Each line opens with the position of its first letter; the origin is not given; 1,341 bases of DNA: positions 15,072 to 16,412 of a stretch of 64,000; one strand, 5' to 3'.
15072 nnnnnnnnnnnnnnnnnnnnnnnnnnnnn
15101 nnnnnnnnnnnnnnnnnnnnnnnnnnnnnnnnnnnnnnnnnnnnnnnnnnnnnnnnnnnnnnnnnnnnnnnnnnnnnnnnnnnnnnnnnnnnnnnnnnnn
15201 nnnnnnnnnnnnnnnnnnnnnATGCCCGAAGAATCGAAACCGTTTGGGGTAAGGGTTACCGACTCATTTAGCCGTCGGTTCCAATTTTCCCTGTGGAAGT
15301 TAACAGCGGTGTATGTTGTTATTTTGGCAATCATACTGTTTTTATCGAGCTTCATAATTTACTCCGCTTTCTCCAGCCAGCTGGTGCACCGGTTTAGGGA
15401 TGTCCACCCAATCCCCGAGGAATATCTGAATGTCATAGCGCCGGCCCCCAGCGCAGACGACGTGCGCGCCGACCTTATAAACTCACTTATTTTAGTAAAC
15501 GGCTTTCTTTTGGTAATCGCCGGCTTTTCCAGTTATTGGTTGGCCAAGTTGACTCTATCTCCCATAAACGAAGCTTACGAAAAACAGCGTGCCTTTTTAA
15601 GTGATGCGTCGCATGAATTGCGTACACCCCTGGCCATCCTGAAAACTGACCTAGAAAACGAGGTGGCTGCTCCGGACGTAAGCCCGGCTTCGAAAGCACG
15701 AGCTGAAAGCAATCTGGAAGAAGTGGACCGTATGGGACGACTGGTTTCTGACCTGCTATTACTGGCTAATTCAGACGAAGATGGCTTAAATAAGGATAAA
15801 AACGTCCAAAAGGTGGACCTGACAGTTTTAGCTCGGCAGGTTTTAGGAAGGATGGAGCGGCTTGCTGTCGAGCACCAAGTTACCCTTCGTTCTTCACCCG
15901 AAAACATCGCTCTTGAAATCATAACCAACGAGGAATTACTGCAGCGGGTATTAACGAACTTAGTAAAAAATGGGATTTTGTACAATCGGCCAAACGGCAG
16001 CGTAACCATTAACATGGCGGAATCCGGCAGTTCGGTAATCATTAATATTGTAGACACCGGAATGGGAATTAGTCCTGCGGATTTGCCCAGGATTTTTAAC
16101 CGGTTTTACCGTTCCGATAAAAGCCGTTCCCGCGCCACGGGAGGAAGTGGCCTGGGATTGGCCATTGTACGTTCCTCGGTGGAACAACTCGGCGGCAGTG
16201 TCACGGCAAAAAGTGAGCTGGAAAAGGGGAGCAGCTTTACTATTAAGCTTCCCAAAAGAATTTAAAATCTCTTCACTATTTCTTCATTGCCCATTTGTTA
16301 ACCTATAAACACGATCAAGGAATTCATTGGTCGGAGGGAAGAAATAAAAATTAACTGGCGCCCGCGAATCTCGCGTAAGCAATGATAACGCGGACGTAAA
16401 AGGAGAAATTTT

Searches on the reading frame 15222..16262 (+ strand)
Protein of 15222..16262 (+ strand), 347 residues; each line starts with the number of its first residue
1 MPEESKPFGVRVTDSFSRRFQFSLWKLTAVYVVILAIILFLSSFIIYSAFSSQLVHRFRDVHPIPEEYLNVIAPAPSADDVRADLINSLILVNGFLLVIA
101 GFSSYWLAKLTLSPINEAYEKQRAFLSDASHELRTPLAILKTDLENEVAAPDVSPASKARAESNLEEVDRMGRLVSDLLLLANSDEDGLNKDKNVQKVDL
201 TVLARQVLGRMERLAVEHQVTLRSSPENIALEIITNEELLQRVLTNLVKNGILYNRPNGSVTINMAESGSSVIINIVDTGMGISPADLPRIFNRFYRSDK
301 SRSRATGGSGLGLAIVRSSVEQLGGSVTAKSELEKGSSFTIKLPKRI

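Call 13: search_protein_families(library=pfam, proteins=[window:15222-16262:+], max_evalue=0.01)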
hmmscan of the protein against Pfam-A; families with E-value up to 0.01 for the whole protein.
window:15222-16262:+ (347 aa): 4 families
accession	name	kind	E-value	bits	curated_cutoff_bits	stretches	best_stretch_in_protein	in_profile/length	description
PF02518.31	HATPase_c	-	4.5e-28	98.3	26.4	1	236-346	2-110/111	Histidine kinase-, DNA gyrase B-, and HSP90-like ATPase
PF00512.31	HisKA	-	6.2e-11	42.6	26.9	1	122-186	2-65/66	His Kinase A (phospho-acceptor) domain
PF13589.12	HATPase_c_3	-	0.00027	21.4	25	1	241-314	4-78/137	Histidine kinase-, DNA gyrase B-, and HSP90-like ATPase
PF14501.12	HATPase_c_5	-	0.0089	16.4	22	0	242-332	8-91/102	GHKL domain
